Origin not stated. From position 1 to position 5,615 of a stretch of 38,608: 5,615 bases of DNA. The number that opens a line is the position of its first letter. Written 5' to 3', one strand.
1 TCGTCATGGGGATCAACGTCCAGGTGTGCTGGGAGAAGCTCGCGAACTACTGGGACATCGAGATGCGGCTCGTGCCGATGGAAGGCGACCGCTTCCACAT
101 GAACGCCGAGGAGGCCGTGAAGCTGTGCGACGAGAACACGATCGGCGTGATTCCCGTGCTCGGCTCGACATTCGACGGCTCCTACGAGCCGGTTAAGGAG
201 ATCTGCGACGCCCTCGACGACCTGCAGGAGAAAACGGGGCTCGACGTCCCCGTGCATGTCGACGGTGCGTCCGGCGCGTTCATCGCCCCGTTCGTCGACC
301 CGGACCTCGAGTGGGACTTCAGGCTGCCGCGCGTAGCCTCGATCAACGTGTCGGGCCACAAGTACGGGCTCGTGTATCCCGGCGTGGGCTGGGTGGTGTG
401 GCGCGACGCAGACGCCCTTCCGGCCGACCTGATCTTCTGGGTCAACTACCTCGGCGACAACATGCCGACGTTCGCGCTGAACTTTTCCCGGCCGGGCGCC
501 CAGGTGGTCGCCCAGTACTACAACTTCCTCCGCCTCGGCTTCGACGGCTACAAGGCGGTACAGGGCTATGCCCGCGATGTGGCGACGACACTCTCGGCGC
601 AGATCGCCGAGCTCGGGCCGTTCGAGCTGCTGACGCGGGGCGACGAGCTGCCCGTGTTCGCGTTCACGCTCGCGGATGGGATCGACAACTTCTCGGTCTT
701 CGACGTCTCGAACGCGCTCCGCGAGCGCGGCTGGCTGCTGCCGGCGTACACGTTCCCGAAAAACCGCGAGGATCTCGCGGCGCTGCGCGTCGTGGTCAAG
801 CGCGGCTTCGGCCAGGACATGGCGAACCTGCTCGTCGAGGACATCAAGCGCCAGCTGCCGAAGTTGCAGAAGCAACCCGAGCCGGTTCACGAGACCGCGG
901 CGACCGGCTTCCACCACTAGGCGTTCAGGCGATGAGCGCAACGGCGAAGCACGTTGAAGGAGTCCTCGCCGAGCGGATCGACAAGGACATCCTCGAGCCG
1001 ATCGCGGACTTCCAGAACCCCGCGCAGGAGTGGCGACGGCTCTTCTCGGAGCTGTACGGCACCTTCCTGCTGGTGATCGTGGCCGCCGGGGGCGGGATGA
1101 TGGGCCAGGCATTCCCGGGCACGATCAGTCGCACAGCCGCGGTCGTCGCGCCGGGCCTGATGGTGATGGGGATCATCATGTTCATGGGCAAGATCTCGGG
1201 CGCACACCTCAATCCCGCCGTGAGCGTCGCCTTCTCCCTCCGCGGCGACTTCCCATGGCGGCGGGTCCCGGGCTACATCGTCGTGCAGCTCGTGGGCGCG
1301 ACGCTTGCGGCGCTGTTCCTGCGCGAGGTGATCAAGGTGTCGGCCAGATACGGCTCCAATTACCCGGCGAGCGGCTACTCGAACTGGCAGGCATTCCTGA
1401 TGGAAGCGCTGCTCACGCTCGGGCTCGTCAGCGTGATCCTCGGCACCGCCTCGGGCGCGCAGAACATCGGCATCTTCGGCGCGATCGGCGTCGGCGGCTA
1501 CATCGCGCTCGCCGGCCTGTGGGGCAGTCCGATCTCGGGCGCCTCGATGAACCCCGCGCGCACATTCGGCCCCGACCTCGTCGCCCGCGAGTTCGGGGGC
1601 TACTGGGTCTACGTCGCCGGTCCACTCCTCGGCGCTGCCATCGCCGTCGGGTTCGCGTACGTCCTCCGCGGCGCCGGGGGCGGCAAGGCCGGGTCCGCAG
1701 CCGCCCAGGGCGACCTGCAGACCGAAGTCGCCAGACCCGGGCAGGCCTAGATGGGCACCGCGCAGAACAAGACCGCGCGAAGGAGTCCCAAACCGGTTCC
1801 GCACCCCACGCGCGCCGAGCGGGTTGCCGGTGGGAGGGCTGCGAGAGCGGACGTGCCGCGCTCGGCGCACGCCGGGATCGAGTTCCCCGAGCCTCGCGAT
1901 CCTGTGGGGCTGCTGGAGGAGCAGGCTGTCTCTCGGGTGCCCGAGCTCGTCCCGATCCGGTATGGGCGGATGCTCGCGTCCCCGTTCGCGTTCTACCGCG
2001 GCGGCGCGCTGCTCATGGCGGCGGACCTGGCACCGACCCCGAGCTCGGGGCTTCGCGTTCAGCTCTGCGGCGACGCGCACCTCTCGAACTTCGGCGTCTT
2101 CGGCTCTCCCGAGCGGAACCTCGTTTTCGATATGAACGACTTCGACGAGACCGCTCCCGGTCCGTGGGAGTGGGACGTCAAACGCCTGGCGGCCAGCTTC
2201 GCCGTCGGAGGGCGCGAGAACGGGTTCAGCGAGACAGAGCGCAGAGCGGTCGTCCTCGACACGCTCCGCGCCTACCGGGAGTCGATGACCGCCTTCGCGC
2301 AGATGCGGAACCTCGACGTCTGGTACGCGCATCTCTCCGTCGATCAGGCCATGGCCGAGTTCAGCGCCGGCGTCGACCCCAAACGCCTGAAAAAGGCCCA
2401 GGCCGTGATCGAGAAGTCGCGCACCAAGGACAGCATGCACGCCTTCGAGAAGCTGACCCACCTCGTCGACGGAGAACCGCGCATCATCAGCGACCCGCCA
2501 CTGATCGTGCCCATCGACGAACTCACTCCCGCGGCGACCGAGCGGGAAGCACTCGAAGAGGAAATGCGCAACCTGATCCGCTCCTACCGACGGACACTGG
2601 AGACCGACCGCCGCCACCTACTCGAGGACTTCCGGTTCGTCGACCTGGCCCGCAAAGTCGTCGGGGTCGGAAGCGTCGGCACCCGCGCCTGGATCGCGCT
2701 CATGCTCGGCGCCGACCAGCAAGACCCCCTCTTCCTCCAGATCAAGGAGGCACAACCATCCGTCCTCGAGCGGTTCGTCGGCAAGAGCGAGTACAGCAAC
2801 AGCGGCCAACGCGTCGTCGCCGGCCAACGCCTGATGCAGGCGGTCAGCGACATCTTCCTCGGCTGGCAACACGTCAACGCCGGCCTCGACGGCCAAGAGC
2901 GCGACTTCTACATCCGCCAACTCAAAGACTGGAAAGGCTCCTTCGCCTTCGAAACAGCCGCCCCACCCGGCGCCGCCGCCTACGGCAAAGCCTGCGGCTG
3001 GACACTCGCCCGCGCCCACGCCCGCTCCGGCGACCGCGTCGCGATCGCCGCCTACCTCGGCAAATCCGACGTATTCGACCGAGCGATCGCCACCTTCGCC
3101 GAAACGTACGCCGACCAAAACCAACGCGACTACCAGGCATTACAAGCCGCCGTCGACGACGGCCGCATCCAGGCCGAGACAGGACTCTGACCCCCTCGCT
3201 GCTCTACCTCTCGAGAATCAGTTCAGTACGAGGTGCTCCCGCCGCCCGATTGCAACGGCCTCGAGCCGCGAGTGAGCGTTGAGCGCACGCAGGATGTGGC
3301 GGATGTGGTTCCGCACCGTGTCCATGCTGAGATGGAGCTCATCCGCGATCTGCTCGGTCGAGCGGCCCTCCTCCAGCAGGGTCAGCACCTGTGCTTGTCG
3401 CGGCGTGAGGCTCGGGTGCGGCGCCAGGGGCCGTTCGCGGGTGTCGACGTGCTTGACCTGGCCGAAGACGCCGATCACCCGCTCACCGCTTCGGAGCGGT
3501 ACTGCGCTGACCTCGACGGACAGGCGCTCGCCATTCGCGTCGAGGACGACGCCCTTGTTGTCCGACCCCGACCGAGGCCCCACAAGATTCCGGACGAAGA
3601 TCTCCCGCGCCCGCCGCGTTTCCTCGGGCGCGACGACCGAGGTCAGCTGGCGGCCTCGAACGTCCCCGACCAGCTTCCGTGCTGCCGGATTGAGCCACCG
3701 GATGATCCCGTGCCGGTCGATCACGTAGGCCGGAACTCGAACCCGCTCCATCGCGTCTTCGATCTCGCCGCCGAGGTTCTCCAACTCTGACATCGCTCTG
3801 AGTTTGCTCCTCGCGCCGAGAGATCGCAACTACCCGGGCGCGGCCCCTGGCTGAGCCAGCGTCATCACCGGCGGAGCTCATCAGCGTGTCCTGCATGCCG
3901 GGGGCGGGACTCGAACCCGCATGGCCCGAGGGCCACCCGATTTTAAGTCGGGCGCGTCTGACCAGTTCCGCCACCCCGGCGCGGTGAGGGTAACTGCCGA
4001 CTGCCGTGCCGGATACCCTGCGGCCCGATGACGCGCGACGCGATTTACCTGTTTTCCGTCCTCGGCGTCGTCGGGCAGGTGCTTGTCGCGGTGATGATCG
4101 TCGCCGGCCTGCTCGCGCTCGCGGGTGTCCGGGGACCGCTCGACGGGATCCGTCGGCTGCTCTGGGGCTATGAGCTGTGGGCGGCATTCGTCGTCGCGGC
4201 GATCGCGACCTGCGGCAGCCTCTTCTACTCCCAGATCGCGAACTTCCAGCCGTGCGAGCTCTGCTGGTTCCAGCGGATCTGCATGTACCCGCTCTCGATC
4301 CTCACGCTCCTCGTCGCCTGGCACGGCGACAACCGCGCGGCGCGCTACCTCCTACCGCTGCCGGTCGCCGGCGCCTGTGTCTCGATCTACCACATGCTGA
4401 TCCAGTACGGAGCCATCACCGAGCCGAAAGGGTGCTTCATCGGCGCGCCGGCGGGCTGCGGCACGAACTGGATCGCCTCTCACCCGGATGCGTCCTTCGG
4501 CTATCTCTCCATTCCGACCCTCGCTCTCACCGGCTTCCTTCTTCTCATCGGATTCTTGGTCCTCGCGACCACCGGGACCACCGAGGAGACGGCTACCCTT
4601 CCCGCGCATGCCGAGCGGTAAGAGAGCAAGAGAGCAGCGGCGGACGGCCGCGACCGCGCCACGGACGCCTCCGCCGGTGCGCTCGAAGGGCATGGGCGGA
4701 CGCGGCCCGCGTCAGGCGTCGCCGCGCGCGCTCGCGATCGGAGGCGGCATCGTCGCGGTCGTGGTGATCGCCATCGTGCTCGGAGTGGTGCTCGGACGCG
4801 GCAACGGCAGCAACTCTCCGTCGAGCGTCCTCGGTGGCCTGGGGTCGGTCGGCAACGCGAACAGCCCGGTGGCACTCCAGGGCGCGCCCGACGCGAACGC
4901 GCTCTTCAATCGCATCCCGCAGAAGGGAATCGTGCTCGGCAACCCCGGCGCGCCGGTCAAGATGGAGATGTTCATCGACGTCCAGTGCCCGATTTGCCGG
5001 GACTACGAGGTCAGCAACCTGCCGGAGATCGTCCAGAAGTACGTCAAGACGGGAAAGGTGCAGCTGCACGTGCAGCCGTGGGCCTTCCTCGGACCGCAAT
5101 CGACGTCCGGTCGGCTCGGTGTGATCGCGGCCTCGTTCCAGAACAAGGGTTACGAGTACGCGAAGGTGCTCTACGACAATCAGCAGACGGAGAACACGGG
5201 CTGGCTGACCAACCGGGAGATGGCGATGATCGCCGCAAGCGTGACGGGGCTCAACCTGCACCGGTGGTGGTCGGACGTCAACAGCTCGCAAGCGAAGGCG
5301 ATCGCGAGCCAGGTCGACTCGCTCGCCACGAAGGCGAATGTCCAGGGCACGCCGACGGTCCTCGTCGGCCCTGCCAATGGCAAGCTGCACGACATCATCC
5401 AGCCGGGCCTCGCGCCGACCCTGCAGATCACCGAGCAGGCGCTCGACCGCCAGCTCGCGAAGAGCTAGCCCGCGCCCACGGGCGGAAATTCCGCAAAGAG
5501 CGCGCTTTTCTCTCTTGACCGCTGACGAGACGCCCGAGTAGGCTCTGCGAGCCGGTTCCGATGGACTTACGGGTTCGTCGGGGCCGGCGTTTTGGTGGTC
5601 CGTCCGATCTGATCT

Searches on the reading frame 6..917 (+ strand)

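Call 88: search_protein_families(library=pfam, proteins=[window:6-917:+], max_evalue=0.0001)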
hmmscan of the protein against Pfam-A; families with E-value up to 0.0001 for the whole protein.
window:6-917:+ (304 aa): 1 family
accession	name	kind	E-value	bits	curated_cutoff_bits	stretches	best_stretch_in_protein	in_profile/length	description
PF00282.25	Pyridoxal_deC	-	7.5e-47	160.3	27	1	4-222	153-374/375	Pyridoxal-dependent decarboxylase conserved domain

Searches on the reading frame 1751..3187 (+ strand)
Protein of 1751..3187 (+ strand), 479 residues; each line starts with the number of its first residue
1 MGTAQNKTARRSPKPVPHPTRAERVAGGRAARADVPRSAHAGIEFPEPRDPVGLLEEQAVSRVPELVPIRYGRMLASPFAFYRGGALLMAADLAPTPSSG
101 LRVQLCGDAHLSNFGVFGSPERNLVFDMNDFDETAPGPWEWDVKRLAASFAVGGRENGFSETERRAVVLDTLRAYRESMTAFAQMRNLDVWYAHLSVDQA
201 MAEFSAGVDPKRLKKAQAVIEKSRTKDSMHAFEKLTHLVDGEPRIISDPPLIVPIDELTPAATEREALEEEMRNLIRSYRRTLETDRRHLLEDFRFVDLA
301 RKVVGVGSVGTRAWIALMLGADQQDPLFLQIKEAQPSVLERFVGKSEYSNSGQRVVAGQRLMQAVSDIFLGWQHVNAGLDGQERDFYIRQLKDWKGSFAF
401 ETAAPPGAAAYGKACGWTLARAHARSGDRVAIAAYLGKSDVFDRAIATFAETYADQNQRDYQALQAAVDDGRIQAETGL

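Call 88: search_protein_families(library=pfam, proteins=[window:1751-3187:+], max_evalue=0.0001)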
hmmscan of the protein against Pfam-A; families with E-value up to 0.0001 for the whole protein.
window:1751-3187:+ (479 aa): 1 family
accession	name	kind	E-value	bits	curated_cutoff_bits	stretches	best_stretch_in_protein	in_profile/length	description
PF10009.15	DUF2252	-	5.5e-148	493.6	22.3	1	62-466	1-391/392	Uncharacterized protein conserved in bacteria (DUF2252)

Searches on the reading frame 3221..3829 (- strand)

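Call 89: search_protein_families(library=pfam, proteins=[window:3221-3829:-], max_evalue=0.0001)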
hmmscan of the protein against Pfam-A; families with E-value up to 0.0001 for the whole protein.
window:3221-3829:- (203 aa): 9 families
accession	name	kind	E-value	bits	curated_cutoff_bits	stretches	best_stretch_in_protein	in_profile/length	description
PF00196.25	GerE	-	4e-18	65.2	23.5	1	140-192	2-54/57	Bacterial regulatory proteins, luxR family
PF08281.18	Sigma70_r4_2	-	4.7e-09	36.2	25.7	1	140-183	10-54/54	Sigma-70, region 4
PF08448.16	PAS_4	-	8.4e-09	36.1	23.1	1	29-131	3-108/110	PAS fold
PF00989.32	PAS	-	3.1e-07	30.8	22.6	1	25-125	5-110/113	PAS fold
PF04545.22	Sigma70_r4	-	7.3e-07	29.1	24.1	1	140-183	4-48/50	Sigma-70, region 4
PF13426.13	PAS_9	-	5.5e-06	27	27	1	35-119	4-92/103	PAS domain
PF13384.12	HTH_23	-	1.2e-05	25.4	24.6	1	144-178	6-40/50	Homeodomain-like domain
PF12840.13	HTH_20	-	2.1e-05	24.8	27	1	146-178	7-41/51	Helix-turn-helix domain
PF14493.12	HTH_40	-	8.9e-05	23.1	27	0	147-182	4-39/89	Helix-turn-helix domain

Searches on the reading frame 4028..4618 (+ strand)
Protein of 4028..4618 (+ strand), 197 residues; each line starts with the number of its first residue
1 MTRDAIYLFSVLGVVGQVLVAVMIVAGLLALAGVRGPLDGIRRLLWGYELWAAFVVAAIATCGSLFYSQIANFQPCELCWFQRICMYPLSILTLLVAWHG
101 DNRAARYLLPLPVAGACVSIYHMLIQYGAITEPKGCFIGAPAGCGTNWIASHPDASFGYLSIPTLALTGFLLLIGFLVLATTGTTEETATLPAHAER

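Call 89: search_protein_families(library=pfam, proteins=[window:4028-4618:+], max_evalue=0.0001)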
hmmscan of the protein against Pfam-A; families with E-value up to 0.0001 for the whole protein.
window:4028-4618:+ (197 aa): 1 family
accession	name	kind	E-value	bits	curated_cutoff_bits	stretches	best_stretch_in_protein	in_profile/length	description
PF02600.21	DsbB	-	6.4e-10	40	22.1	1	51-178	5-146/148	Disulfide bond formation protein DsbB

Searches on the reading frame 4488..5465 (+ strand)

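Call 88: search_protein_families(library=pfam, proteins=[window:4488-5465:+], max_evalue=0.0001)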
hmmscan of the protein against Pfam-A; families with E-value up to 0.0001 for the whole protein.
window:4488-5465:+ (326 aa): 2 families
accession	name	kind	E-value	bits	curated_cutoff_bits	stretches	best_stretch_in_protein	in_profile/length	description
PF13462.12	Thioredoxin_4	-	2.3e-20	73.9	23.2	1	146-294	4-146/165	Thioredoxin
PF01323.26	DSBA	-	4.8e-06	26.9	25.6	0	162-297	5-173/191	DSBA-like thioredoxin domain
